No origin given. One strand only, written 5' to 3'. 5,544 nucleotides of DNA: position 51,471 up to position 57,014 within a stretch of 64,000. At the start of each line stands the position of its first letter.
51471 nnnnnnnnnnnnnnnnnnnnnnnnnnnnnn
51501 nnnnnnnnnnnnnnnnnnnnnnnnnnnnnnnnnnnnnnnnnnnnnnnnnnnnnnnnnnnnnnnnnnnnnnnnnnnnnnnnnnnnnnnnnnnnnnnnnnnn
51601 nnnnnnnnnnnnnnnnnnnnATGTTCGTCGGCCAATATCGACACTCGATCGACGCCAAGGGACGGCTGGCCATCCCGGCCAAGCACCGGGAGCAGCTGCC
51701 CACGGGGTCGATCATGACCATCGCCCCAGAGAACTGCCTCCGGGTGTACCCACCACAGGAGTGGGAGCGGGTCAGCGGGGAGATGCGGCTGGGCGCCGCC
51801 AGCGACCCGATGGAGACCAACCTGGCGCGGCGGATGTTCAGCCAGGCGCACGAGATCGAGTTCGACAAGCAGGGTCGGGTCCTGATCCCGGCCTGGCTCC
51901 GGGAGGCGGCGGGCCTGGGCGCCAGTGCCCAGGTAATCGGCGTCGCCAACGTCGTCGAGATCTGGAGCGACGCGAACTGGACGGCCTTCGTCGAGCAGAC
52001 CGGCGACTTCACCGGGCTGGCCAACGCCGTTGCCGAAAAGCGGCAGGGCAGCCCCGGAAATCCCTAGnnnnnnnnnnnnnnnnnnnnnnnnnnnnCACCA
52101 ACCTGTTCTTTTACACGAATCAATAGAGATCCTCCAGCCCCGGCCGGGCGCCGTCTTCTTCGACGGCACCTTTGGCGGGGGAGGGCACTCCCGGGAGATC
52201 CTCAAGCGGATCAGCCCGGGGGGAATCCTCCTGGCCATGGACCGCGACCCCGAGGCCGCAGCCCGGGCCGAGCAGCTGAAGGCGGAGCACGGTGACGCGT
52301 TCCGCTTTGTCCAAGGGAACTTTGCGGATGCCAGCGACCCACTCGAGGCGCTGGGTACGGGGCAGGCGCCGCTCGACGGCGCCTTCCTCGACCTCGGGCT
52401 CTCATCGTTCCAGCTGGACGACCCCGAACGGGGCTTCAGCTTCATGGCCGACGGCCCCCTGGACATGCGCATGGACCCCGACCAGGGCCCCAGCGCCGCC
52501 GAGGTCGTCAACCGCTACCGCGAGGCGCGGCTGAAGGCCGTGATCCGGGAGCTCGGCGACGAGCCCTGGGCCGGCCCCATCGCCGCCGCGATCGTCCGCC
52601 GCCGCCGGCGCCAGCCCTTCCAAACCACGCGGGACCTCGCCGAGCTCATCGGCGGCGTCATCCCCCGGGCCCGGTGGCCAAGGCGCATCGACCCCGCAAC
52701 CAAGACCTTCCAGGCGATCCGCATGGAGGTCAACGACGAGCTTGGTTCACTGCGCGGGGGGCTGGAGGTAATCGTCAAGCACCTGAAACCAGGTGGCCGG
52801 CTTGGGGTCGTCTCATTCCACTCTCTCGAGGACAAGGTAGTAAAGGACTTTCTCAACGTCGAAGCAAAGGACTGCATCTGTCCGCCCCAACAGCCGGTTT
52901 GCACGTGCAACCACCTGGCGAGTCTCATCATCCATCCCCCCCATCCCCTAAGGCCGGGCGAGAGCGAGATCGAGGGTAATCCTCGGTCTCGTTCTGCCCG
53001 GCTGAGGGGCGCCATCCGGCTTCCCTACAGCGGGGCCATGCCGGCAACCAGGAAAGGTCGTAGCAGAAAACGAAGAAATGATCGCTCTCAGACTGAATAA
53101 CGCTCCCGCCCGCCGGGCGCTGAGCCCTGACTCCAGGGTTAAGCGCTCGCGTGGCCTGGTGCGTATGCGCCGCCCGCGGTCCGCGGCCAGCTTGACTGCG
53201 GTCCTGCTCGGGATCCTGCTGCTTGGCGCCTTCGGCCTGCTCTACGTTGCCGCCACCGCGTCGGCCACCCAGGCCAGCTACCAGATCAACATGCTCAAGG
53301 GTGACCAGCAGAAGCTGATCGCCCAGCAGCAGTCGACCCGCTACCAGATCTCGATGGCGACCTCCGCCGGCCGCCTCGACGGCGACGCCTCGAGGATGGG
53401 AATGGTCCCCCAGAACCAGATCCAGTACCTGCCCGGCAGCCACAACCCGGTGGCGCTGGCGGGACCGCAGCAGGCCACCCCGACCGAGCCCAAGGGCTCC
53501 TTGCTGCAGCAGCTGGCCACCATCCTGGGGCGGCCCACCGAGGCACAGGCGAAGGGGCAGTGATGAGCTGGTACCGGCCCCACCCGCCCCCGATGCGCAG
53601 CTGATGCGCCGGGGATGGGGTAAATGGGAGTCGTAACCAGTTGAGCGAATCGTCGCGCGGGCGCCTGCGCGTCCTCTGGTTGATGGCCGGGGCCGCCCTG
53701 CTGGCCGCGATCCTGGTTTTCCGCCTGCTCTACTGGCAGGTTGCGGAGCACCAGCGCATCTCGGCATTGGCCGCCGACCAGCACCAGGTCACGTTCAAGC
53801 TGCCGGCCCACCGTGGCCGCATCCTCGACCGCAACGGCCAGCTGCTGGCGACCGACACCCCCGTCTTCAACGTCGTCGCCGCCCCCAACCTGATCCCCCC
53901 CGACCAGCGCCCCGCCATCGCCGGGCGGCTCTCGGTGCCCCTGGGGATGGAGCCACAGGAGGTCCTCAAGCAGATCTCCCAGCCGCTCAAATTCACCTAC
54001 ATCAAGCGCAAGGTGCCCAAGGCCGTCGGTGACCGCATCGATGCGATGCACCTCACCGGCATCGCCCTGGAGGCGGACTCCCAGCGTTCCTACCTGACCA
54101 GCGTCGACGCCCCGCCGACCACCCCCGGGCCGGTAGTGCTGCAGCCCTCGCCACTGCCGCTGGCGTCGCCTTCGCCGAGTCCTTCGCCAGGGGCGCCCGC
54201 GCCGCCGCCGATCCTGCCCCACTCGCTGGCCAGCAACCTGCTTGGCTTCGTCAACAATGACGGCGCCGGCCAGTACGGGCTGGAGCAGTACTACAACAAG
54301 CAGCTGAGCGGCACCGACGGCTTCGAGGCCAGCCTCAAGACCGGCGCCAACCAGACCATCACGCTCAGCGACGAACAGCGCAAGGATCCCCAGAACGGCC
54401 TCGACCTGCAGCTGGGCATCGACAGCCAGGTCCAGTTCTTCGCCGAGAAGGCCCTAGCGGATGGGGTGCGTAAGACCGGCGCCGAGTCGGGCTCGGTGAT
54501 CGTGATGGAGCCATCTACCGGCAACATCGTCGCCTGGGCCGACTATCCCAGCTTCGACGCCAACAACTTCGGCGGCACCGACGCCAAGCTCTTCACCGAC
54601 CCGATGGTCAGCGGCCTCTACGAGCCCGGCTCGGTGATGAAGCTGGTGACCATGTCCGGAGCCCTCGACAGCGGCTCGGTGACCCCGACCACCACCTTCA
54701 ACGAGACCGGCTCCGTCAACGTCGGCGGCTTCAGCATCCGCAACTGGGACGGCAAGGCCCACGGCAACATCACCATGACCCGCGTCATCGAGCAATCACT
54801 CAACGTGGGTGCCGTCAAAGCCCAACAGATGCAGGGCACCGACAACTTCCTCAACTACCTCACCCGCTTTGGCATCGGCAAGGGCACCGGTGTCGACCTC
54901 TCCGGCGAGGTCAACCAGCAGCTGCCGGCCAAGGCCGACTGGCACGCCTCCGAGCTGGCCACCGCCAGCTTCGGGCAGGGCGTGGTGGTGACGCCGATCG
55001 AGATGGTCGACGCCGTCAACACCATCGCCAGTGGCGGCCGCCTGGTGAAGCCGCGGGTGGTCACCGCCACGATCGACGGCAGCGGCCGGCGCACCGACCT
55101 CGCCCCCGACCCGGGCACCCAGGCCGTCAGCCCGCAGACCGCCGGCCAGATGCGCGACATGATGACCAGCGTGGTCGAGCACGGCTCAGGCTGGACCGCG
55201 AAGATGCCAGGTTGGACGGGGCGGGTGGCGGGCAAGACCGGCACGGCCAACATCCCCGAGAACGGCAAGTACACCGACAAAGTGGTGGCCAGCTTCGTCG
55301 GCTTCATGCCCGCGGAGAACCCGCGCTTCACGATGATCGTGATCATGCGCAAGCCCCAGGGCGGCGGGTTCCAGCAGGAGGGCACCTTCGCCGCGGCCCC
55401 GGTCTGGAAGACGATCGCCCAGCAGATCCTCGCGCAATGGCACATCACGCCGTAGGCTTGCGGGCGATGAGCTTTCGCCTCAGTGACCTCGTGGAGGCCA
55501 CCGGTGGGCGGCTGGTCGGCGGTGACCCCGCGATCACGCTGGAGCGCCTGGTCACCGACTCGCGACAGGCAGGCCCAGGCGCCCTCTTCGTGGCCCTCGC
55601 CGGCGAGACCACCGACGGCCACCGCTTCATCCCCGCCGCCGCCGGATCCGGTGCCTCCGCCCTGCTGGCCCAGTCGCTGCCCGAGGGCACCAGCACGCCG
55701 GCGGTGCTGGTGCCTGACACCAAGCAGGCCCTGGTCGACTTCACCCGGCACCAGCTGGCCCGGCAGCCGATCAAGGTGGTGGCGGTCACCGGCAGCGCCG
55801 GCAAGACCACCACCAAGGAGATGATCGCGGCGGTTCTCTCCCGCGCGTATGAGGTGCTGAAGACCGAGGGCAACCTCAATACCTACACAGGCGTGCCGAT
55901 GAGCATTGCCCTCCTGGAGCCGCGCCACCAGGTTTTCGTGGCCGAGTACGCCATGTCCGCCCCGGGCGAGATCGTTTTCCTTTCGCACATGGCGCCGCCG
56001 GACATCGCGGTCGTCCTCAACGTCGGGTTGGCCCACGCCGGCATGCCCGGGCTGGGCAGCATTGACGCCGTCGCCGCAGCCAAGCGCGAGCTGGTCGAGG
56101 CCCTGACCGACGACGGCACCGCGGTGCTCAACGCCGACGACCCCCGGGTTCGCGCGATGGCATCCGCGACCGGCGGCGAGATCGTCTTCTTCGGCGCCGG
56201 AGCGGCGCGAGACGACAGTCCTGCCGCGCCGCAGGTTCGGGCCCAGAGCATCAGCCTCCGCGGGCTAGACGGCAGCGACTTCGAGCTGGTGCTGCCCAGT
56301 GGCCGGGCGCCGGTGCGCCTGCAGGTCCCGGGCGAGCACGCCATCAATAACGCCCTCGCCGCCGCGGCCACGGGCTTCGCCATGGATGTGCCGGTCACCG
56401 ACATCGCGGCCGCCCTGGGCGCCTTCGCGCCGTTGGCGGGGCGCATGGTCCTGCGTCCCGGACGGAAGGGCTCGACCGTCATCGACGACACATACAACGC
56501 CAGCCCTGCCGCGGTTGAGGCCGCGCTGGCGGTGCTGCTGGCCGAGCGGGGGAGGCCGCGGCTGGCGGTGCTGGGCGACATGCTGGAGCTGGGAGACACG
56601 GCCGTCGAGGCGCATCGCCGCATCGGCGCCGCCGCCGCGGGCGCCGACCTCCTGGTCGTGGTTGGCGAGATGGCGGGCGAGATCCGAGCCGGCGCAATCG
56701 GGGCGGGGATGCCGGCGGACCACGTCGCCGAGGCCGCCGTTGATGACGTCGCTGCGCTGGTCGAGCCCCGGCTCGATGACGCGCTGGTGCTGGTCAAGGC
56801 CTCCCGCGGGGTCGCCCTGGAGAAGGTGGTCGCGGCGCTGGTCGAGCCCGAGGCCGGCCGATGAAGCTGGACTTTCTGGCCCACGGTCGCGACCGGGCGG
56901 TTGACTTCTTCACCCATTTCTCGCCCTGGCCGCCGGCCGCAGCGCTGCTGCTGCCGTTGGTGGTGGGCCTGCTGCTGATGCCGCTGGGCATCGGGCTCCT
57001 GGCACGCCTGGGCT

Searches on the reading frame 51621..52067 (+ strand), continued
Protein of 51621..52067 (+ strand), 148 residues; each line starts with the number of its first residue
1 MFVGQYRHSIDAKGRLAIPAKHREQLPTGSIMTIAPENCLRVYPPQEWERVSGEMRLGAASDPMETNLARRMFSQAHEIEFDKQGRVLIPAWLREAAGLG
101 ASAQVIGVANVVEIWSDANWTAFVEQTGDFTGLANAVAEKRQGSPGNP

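Call 31: find_encoding_contigs(protein=P0056, flank=1500, max_places=4)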
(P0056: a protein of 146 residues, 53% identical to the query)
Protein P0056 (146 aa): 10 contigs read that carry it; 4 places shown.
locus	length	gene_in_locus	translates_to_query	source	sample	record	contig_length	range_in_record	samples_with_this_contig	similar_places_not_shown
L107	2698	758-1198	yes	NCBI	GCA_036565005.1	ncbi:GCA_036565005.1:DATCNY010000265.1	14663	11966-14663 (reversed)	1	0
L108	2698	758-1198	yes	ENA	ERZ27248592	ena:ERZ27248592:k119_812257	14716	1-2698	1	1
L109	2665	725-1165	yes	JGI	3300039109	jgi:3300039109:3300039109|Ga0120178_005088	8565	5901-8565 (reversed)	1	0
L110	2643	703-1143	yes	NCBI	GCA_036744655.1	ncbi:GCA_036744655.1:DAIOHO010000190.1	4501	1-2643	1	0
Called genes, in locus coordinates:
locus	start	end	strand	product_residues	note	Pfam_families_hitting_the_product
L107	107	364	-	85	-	-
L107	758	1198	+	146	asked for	PF02381:MraZ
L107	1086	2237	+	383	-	PF01795:Methyltransf_5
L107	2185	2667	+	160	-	-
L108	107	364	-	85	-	-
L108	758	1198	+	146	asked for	PF02381:MraZ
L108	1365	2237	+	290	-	PF01795:Methyltransf_5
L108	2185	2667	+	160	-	-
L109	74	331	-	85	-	-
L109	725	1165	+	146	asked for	PF02381:MraZ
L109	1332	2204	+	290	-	PF01795:Methyltransf_5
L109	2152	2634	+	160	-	-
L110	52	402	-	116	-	-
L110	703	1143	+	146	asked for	PF02381:MraZ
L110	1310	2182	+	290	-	PF01795:Methyltransf_5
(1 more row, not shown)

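Call 32: find_encoding_contigs(protein=P0043, flank=1500, max_places=4)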
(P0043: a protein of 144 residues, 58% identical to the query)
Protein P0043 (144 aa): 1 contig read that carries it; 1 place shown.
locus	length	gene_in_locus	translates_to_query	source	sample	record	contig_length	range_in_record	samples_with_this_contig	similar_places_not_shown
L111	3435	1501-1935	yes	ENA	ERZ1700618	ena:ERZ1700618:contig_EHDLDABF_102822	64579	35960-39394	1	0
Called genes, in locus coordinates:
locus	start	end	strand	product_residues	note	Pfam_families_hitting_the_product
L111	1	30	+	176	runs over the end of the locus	PF12847:Methyltransf_18, PF04816:TrmK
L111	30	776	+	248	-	PF00075:RNase_H, PF13456:RVT_3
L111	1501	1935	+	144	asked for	PF02381:MraZ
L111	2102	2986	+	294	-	PF01795:Methyltransf_5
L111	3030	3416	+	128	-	-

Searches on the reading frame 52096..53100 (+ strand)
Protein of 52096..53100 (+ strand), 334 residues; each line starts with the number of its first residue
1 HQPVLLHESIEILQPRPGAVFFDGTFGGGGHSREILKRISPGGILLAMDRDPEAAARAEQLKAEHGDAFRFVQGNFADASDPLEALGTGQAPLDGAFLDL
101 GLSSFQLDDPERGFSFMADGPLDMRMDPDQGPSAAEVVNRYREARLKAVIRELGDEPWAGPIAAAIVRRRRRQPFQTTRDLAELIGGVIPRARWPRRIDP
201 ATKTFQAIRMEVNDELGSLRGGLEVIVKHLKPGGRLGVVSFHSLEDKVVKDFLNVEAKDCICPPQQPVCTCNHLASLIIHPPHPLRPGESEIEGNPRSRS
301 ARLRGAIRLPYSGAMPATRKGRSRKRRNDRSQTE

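Call 7: search_protein_families(library=pfam, proteins=[window:52096-53100:+])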
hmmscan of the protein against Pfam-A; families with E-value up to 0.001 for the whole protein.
window:52096-53100:+ (334 aa): 1 family
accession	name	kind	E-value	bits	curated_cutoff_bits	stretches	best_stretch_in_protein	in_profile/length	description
PF01795.25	Methyltransf_5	-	4.2e-99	332.3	27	1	1-305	4-305/309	MraW methylase family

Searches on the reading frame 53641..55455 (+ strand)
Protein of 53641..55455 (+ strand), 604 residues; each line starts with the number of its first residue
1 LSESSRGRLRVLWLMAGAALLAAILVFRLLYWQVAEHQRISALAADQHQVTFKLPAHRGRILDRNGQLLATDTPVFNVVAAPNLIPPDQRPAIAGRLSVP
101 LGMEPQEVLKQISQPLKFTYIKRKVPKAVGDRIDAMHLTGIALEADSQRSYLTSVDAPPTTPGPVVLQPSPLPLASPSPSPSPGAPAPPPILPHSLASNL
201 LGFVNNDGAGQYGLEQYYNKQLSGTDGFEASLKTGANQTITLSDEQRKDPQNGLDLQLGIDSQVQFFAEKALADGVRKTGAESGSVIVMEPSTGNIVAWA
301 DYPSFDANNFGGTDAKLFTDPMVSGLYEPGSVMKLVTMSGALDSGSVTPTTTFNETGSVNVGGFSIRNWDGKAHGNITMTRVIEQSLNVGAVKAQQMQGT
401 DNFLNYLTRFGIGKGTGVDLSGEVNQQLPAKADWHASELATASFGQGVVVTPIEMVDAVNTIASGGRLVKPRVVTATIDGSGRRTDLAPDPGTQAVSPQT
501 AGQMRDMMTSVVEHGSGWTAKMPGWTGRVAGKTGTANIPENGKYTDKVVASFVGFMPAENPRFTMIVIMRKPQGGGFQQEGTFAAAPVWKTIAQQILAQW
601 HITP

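Call 77: search_protein_families(library=pfam, proteins=[window:53641-55455:+])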
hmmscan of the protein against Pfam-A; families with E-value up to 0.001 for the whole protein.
window:53641-55455:+ (604 aa): 2 families
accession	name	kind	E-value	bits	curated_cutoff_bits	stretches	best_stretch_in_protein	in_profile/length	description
PF00905.27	Transpeptidase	-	3.2e-68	230.6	22.1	1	284-592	1-297/299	Penicillin binding protein transpeptidase domain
PF03717.20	PBP_dimer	-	1.8e-16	61.5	24.4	1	54-153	2-112/180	Penicillin-binding Protein dimerisation domain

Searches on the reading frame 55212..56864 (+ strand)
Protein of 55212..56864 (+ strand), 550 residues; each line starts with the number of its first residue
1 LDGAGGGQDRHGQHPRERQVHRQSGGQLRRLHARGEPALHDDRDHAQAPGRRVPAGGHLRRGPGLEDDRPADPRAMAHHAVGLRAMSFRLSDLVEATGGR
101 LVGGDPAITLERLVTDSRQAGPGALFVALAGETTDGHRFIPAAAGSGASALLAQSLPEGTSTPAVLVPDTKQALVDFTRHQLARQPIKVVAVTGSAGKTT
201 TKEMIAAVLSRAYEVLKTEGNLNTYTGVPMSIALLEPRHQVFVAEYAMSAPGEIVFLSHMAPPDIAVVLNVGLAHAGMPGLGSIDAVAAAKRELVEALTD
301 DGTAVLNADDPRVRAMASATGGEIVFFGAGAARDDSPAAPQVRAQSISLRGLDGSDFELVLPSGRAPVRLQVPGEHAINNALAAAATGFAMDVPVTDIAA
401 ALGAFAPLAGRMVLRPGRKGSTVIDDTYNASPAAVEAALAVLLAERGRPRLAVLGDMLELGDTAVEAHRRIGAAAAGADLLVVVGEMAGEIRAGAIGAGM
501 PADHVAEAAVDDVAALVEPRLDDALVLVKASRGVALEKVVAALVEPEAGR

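Call 77: search_protein_families(library=pfam, proteins=[window:55212-56864:+])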
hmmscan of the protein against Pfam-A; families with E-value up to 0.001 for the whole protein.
window:55212-56864:+ (550 aa): 3 families
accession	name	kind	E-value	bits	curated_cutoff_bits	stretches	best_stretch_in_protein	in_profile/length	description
PF08245.18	Mur_ligase_M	-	2.9e-40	138.8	24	1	192-387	1-199/200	Mur ligase middle domain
PF02875.26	Mur_ligase_C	-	4.8e-15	57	28.4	1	410-532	1-127/127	Mur ligase, glutamate ligase domain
PF01225.30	Mur_ligase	-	4.7e-07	30.5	21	1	113-156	5-53/95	Mur ligase family, catalytic domain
